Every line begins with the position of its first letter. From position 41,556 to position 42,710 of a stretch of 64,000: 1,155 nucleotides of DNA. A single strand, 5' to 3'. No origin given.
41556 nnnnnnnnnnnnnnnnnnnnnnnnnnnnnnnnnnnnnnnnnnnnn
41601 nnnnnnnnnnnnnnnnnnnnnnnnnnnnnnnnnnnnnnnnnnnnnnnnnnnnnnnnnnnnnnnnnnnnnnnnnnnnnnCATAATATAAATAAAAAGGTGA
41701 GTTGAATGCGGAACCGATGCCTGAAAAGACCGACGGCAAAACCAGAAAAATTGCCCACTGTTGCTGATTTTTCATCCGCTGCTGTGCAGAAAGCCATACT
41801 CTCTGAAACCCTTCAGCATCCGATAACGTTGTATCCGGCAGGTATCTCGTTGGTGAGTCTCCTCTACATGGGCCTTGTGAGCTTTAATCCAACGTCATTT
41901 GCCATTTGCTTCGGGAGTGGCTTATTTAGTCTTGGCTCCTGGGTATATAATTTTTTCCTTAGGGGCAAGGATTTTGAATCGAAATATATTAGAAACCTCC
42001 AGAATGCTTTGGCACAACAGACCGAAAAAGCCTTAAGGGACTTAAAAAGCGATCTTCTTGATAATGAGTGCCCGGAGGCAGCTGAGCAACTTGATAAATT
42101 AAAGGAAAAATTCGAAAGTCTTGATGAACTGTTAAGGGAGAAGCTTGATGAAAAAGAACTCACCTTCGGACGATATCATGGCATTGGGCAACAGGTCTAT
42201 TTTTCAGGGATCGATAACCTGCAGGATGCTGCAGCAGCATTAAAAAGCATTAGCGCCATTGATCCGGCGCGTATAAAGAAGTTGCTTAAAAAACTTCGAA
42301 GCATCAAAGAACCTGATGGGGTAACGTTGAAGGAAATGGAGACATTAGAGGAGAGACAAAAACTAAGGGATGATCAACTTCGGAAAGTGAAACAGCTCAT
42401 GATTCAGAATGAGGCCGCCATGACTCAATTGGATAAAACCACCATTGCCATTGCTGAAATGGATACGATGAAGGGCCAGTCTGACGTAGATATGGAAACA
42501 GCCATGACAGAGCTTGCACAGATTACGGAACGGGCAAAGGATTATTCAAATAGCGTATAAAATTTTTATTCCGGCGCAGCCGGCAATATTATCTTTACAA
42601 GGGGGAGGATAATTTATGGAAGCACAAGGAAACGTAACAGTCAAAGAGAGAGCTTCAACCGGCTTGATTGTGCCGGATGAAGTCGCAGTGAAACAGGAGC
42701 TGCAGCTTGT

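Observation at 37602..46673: Unusual nine-gene operon: two OmpA-anchored SsuA-like periplasmic modules + VWA lipoprotein + coiled-coil membrane protein + TelA-like protein + SsuABC-like ABC importer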

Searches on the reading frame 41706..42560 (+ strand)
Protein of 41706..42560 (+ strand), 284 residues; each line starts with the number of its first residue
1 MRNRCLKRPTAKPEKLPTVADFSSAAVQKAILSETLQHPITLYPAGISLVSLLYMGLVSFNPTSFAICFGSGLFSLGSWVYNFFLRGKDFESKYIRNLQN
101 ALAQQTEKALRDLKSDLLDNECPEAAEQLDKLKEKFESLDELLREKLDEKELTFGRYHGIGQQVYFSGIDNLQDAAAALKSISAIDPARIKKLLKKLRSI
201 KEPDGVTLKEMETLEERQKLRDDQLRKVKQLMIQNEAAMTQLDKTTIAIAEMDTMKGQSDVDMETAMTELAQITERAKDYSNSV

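Call 3: search_protein_families(library=pfam, proteins=[window:41706-42560:+], max_evalue=0.01)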
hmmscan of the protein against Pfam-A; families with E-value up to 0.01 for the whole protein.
window:41706-42560:+ (284 aa): 0 families

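Call 4: search_protein_families(library=ncbifam, proteins=[window:41706-42560:+], max_evalue=0.01)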
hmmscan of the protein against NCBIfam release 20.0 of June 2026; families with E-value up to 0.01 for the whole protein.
window:41706-42560:+ (284 aa): 0 families

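Call 38: find_homologous_proteins(query=window:41706-42560:+)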
Query window:41706-42560:+ (284 aa): 7 proteins with E <= 0.001 among 1774 candidates.
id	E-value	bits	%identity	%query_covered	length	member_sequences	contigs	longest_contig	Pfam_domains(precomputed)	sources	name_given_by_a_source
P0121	5.9e-179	611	100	100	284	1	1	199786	-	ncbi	ncbi:MAG: hypothetical protein ACMUJM_07860 [bacterium]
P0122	3.0e-112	392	72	90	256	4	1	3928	-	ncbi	-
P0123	1.8e-98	347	59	98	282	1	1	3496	-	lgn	-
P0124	3.3e-74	268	70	67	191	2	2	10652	-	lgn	-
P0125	9.1e-37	145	37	92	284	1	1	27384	-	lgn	-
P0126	1.3e-26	112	41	57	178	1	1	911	-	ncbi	-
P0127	5.0e-22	97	38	62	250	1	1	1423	-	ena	-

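Call 41: search_solved_structures(query=A3, max_evalue=10)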
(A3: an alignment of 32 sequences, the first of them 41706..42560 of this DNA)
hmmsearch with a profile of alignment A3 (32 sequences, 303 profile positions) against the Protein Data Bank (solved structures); distinct sequences matched with E-value up to 10: 18.
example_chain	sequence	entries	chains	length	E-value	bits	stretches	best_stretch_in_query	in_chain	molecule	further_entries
8ccr_A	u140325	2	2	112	3.1e-05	26.3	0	151-171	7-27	4D2 (mutant T19D)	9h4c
7ah0_A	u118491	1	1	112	4.6e-05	25.8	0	137-170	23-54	4D2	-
8iuf_A6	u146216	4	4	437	0.0062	18.8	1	112-228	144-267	NDUFA6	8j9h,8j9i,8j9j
9i38_A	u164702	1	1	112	0.012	17.8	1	92-173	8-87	m4D2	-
5huz_A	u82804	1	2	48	0.027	16.7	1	231-262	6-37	Protein phosphatase 1 regulatory subunit 12A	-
7qv3_v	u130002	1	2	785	0.22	13.7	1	203-302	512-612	Endonuclease MutS2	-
8qpp_W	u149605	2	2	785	0.22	13.7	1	203-302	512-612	Endonuclease MutS2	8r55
3uo2_A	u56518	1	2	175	0.46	12.6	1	102-197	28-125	J-type co-chaperone JAC1, mitochondrial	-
3uo3_A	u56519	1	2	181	0.54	12.4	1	102-197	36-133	J-type co-chaperone JAC1, mitochondrial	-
2jee_A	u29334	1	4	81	0.63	12.2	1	155-235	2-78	CELL DIVISION PROTEIN ZAPB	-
8qox_B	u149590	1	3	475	0.72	12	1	184-254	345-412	Conserved membrane protein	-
7muc_AF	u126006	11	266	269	0.76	11.9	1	176-259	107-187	DotF | IcmG (DotF)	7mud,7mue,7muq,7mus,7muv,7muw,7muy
1fxk_C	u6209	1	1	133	0.88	11.7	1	210-246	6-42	PROTEIN (PREFOLDIN)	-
8dhu_A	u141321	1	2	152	1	11.5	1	101-159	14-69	La-related protein 1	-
6hiv_DI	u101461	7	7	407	1.1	11.3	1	219-279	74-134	ms56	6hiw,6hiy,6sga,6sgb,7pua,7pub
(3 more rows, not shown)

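Call 42: search_protein_families(library=pfam, alignment_id=A3, max_evalue=10)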
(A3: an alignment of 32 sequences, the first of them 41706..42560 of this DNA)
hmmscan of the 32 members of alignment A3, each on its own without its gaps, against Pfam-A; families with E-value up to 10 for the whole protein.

A. member 1, window:41706-42560:+ (284 aa): 8 families
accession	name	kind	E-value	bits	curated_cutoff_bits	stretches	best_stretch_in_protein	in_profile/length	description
PF24434.1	DUF7557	-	0.035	14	25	1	126-145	11-30/45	Family of unknown function (DUF7557)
PF14520.12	HHH_5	-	0.12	13.3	27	1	178-201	3-27/57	Helix-hairpin-helix domain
PF14545.12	DBB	-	0.14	12.5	22.2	1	219-279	39-99/139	Dof, BCAP, and BANK (DBB) motif,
PF11315.13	Med30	-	0.16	12.9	28.1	1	189-235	19-64/147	Mediator complex subunit 30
PF14300.12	DMP19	-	0.19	12.8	25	1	159-218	24-84/112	DMP19-like protein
PF05073.17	Baculo_p24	-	0.24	11.7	21.3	1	93-175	71-129/160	Baculovirus P24 capsid protein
PF19191.5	HEF_HK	-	2.7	9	24.1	1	100-143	14-55/67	HEF_HK domain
PF05266.19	DUF724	-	7.9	6.7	38.4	1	190-279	90-179/188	Protein of unknown function (DUF724)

B. families by the number of members that match (of 32 scanned): 114 families (the first 25 are shown)
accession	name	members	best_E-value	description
PF16326.10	ABC_tran_CTD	5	0.0019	ABC transporter C-terminal domain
PF05266.19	DUF724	4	0.0055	Protein of unknown function (DUF724)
PF01277.22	Oleosin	4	0.018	Oleosin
PF25443.1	ANG-1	3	0.038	ANG-1-like domain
PF11203.13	EccE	3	0.085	Putative type VII ESX secretion system translocon, EccE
PF07544.18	Med9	3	0.092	RNA polymerase II transcription mediator complex subunit 9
PF13602.12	ADH_zinc_N_2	2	0.0012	Zinc-binding dehydrogenase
PF07072.16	ZapD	2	0.0041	Cell division protein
PF24235.1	RHG29_45_N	2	0.031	Rho GTPase-activating protein 29/45 N-terminal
PF24073.1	DUF7365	2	0.034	Coiled-coil region of unknown function (DUF7365)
PF03899.21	ATP-synt_I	2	0.038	ATP synthase I chain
PF03564.21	DUF1759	2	0.06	Protein of unknown function (DUF1759)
PF03710.21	GlnE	2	0.07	Glutamate-ammonia ligase adenylyltransferase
PF25764.1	KIF21A_4th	2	0.088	KIF21A-like domain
PF13256.11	DUF4047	2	0.093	Domain of unknown function (DUF4047)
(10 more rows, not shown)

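Call 46: find_homologous_proteins(query=A3)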
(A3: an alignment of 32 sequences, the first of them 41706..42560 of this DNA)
Query A3 (32 sequences) (284 aa, profile of the alignment): 34 proteins with E <= 0.001 among 8000 candidates.
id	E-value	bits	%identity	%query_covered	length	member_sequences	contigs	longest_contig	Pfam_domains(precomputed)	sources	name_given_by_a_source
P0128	1.9e-102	360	31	92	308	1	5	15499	-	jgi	jgi:hypothetical protein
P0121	4.4e-98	346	100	100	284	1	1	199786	-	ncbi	ncbi:MAG: hypothetical protein ACMUJM_07860 [bacterium]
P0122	6.5e-94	332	72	90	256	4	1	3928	-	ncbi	-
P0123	4.7e-93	330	59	98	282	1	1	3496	-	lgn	-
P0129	6.4e-87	309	23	70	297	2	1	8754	-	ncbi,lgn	ncbi:MAG: hypothetical protein ACQCXQ_08740 [Verrucomicrobiales bacterium]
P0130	1.6e-86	308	24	73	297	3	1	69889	-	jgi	-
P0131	8.1e-86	306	23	63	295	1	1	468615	-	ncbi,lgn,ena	-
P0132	2.3e-84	301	23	73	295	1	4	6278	-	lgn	-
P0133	1.1e-82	296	24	77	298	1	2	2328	-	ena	-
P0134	4.1e-82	294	22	89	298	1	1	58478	-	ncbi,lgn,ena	-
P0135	1.1e-80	289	22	60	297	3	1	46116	-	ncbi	ncbi:MAG: hypothetical protein QM496_18120 [Verrucomicrobiota bacterium]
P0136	1.2e-78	282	25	74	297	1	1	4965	-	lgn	-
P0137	5.3e-78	280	23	57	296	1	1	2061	-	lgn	-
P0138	2.0e-77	278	24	70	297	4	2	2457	-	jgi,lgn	-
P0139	1.1e-76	276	21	74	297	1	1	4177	-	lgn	-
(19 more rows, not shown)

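Call 53: search_protein_families(library=pfam, alignment_id=A5, max_evalue=10)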
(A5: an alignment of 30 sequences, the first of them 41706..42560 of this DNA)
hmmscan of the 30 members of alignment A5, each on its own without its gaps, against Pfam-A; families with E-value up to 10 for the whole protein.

A. member 1, window:41706-42560:+ (284 aa): 8 families
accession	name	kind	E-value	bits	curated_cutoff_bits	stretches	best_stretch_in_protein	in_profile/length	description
PF24434.1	DUF7557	-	0.035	14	25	1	126-145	11-30/45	Family of unknown function (DUF7557)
PF14520.12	HHH_5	-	0.12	13.3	27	1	178-201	3-27/57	Helix-hairpin-helix domain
PF14545.12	DBB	-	0.14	12.5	22.2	1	219-279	39-99/139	Dof, BCAP, and BANK (DBB) motif,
PF11315.13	Med30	-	0.16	12.9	28.1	1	189-235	19-64/147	Mediator complex subunit 30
PF14300.12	DMP19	-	0.19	12.8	25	1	159-218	24-84/112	DMP19-like protein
PF05073.17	Baculo_p24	-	0.24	11.7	21.3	1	93-175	71-129/160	Baculovirus P24 capsid protein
PF19191.5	HEF_HK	-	2.7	9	24.1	1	100-143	14-55/67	HEF_HK domain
PF05266.19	DUF724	-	7.9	6.7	38.4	1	190-279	90-179/188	Protein of unknown function (DUF724)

B. families by the number of members that match (of 30 scanned): 58 families (the first 25 are shown)
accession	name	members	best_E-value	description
PF02403.27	Seryl_tRNA_N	6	0.016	Seryl-tRNA synthetase N-terminal domain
PF05266.19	DUF724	5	0.0054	Protein of unknown function (DUF724)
PF14662.11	KASH_CCD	2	0.004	Coiled-coil region of CCDC155 or KASH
PF12325.13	TMF_TATA_bd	2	0.024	TATA element modulatory factor 1 TATA binding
PF24434.1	DUF7557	2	0.035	Family of unknown function (DUF7557)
PF17675.6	APG6_N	2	0.077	Apg6 coiled-coil region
PF02758.22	PYRIN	2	0.11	PAAD/DAPIN/Pyrin domain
PF22336.2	RhiE-like_linker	2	0.9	RhiE-like, KS-MAT linker domain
PF07200.18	Mod_r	2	1.2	Modifier of rudimentary (Mod(r)) protein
PF01390.26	SEA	1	0.0023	SEA domain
PF04339.18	FemAB_like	1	0.012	Peptidogalycan biosysnthesis/recognition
PF01277.22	Oleosin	1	0.018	Oleosin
PF14389.11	Lzipper-MIP1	1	0.02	Leucine-zipper of ternary complex factor MIP1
PF05565.16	Sipho_Gp157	1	0.039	Siphovirus Gp157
PF13801.11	Metal_resist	1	0.065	Heavy-metal resistance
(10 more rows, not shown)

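Call 55: predict_structure(alignment_id=A5)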
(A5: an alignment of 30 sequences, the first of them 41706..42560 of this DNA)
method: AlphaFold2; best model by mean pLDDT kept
length: 284 residues; sequences in the alignment: 30
mean_pLDDT: 86.8   pTM: 0.70
mean pLDDT of the five models: 86.8, 83.7, 81.9, 79.9, 78.7
residues with pLDDT >= 90: 158; 70-90: 88; 50-70: 24; < 50: 14
segments of 3 or more residues with pLDDT < 50: 1-10
pLDDT, mean of each block of 10 residues (from residue 1): 42 72 89 87 87 89 90 90 88 89 92 97 97 97 93 90 95 97 95 96 95 96 97 96 92 63 64 69 56
secondary structure, 60 per line:
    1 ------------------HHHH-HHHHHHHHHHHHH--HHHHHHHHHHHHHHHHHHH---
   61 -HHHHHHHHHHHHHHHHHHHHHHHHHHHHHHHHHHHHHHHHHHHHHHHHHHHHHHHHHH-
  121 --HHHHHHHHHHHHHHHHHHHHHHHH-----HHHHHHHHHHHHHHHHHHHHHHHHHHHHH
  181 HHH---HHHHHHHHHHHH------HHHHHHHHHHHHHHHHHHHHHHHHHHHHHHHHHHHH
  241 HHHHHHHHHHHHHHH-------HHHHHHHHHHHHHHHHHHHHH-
elements in order: H19-22 H24-36 H39-57 H62-119 H123-146 H152-183 H187-198 H205-255 H263-283

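Call 70: fold_search(model_id=the predicted structure, library=pdb)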
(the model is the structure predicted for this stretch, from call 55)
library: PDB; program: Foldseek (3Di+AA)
matches with E <= 10: 191; with E <= 0.001: 0
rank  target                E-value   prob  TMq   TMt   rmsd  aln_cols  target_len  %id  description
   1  7sqc_1V               7.7e-01  0.13  0.16  0.19  37.2       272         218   14  Ciliary C1 central pair apparatus isolated from Chlamydomonas reinhardtii (released 2022-04-13)
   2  4atm                  9.3e-01  0.23  0.19  0.23  23.2       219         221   12  Crystal structure of the BAR domain of human Amphiphysin, isoform 1 at 1.8 Angstrom resolution featuring increased order (released 2012-05-30)
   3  4dcn_C                1.0e+00  0.15  0.16  0.21  19.9       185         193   16  Crystal Structure Analysis of the Arfaptin2 BAR domain in Complex with ARL1 (released 2012-06-13)
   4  4fzs_A                1.4e+00  0.23  0.23  0.30  21.6       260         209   13  Structure of human SNX1 BAR domain (released 2013-07-10)
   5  5h3d_A                1.4e+00  0.16  0.18  0.15  27.4       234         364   13  Helical structure of membrane tubules decorated by ACAP1 (BARPH doamin) protein by cryo-electron microscopy and MD sim (released 2019-01-16)
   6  4e40                  1.6e+00  0.21  0.22  0.25  22.9       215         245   16  The haptoglobin-hemoglobin receptor of Trypanosoma congolense (released 2013-01-16)
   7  5cwo_A                1.7e+00  0.23  0.23  0.29  25.2       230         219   12  Crystal structure of de novo designed helical repeat protein DHR76 (released 2015-12-16)
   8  7ung_A0               1.7e+00  0.11  0.16  0.20  25.2       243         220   14  48-nm repeat of the human respiratory doublet microtubule (released 2022-10-05)
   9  8e55_A                1.8e+00  0.11  0.17  0.23  23.7       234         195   13  Design of Diverse Asymmetric Pockets in de novo Homo-oligomeric Proteins (released 2023-01-25)
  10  6iko_A                1.8e+00  0.11  0.16  0.15  24.6       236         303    8  Crystal structure of mouse GAS7cb (released 2019-10-16)
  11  5vju                  2.0e+00  0.15  0.18  0.24  27.9       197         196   13  De Novo Photosynthetic Reaction Center Protein Variant Equipped with His-Tyr H-bond, Heme B, and Cd(II) ions (released 2018-04-25)
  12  2v0o_A                2.0e+00  0.11  0.18  0.18  35.6       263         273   12  FCHO2 F-BAR domain (released 2007-06-26)
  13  3i9y                  2.1e+00  0.08  0.15  0.18  28.6       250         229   16  Crystal structure of the V. parahaemolyticus histidine kinase sensor TorS sensor domain (released 2009-10-06)
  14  8r5s_A                2.2e+00  0.18  0.24  0.28  26.7       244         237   15  t113 - De-novo designed soluble homotetramer (released 2024-11-27)
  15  6ikn_A                2.2e+00  0.10  0.16  0.15  26.9       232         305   11  Crystal structure of the GAS7 F-BAR domain (released 2019-10-16)
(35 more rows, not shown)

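Call 75: search_protein_families(library=padloc, proteins=[window:41706-42560:+], max_evalue=0.001)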
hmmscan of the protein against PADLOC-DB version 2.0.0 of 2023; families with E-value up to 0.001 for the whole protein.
window:41706-42560:+ (284 aa): 0 families

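Call 76: search_protein_representatives(alignment_id=A5)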
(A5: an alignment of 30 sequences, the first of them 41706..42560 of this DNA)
Query: 30 sequences, 297 profile positions. Proteins with E-value up to 0.001 (for the whole library): 1231; up to 1e-10: 837; up to 1e-30: 380. The best 150 are listed.
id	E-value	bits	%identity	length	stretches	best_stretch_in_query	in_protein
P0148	4.1e-132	456.4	-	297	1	1-296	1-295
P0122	2.7e-93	328.9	-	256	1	22-280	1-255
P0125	6.3e-72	258.8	-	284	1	12-277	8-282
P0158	1.3e-66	241.3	-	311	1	7-295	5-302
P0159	1.9e-65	237.5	-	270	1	13-281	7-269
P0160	5.6e-65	236.0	-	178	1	64-236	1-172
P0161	4.6e-63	229.7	-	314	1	6-295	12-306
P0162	8.4e-62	225.5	-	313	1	11-285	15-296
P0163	1.2e-61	225.0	-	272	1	17-281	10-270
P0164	4.4e-61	223.2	-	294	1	1-283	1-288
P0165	7.6e-61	222.4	-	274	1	11-281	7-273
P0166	8.7e-61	222.2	-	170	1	127-296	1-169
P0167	1.1e-60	221.9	-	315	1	8-293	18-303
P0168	1.4e-60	221.5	-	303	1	15-285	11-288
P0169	7.4e-60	219.2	-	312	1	11-285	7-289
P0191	1.8e-55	204.8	-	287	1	9-280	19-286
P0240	4.2e-50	187.1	-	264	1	18-281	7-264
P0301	8.0e-46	173.1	-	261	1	18-280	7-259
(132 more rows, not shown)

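Call 78: search_protein_families(library=pfam, alignment_id=A6, max_evalue=1)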
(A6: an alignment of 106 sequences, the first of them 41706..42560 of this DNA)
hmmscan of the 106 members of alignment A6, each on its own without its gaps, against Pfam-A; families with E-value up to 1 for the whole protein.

A. member 1, window:41706-42560:+ (284 aa): 6 families
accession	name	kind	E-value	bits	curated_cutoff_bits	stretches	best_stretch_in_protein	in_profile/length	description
PF24434.1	DUF7557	-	0.035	14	25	1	126-145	11-30/45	Family of unknown function (DUF7557)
PF14520.12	HHH_5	-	0.12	13.3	27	0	178-201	3-27/57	Helix-hairpin-helix domain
PF14545.12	DBB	-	0.14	12.5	22.2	1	219-279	39-99/139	Dof, BCAP, and BANK (DBB) motif,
PF11315.13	Med30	-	0.16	12.9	28.1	1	189-235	19-64/147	Mediator complex subunit 30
PF14300.12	DMP19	-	0.19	12.8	25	0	159-218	24-84/112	DMP19-like protein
PF05073.17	Baculo_p24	-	0.24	11.7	21.3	1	93-175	71-129/160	Baculovirus P24 capsid protein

B. families by the number of members that match (of 106 scanned): 275 families (the first 25 are shown)
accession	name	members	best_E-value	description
PF01277.22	Oleosin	11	0.0016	Oleosin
PF16326.10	ABC_tran_CTD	9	0.008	ABC transporter C-terminal domain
PF24611.2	Spectrin_Anc-1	9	0.011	Nuclear anchorage protein 1, spectrin-like repeat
PF16080.10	Phage_holin_2_3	9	0.013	Bacteriophage holin family HP1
PF11460.13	DUF3007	7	0.0076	Protein of unknown function (DUF3007)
PF05266.19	DUF724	7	0.06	Protein of unknown function (DUF724)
PF00261.25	Tropomyosin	6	0.015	Tropomyosin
PF13990.11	YjcZ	5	0.018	YjcZ-like protein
PF24838.2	8xMP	3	0.0016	Octameric membrane protein family (8xMP)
PF23257.1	DUF7071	3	0.0055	Domain of unknown function (DUF7071)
PF03564.21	DUF1759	3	0.044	Protein of unknown function (DUF1759)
PF02403.27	Seryl_tRNA_N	3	0.045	Seryl-tRNA synthetase N-terminal domain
PF20070.4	DUF6466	3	0.057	Family of unknown function (DUF6466)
PF20531.3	DUF6746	3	0.091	Family of unknown function (DUF6746)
PF05531.17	NPV_P10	3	0.11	Nucleopolyhedrovirus P10 protein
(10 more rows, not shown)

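Call 79: find_encoding_contigs(protein=P0191, flank=8000, max_places=2)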
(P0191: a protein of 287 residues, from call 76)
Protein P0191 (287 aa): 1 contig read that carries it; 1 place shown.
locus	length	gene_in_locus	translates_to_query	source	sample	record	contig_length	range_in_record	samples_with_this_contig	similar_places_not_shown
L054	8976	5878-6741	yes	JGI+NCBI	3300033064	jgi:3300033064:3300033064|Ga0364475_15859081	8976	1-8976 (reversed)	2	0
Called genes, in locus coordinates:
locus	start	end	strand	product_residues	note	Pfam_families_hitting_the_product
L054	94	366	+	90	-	PF00216:Bac_DNA_binding, PF18291:HU-HIG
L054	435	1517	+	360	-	PF01926:MMR_HSR1 (faint), PF06071:YchF-GTPase_C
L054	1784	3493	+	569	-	PF09084:NMT1 (faint)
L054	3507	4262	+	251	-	PF00092:VWA, PF13519:VWA_2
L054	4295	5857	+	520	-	PF00691:OmpA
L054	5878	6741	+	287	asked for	-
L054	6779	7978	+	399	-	PF05816:TelA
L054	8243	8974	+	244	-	?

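Call 80: find_encoding_contigs(protein=P0240, flank=9000, max_places=2)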
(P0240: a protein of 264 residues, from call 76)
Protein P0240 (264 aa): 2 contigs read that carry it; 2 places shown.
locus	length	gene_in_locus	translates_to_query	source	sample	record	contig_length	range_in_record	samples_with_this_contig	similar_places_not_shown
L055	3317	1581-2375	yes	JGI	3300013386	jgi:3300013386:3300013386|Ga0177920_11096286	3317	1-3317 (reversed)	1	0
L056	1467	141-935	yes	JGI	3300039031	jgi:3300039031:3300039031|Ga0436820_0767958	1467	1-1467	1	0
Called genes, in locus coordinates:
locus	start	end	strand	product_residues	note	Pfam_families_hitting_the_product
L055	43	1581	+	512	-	PF00691:OmpA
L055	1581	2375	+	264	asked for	-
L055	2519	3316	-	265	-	?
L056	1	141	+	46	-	?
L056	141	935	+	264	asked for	-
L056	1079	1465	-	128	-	?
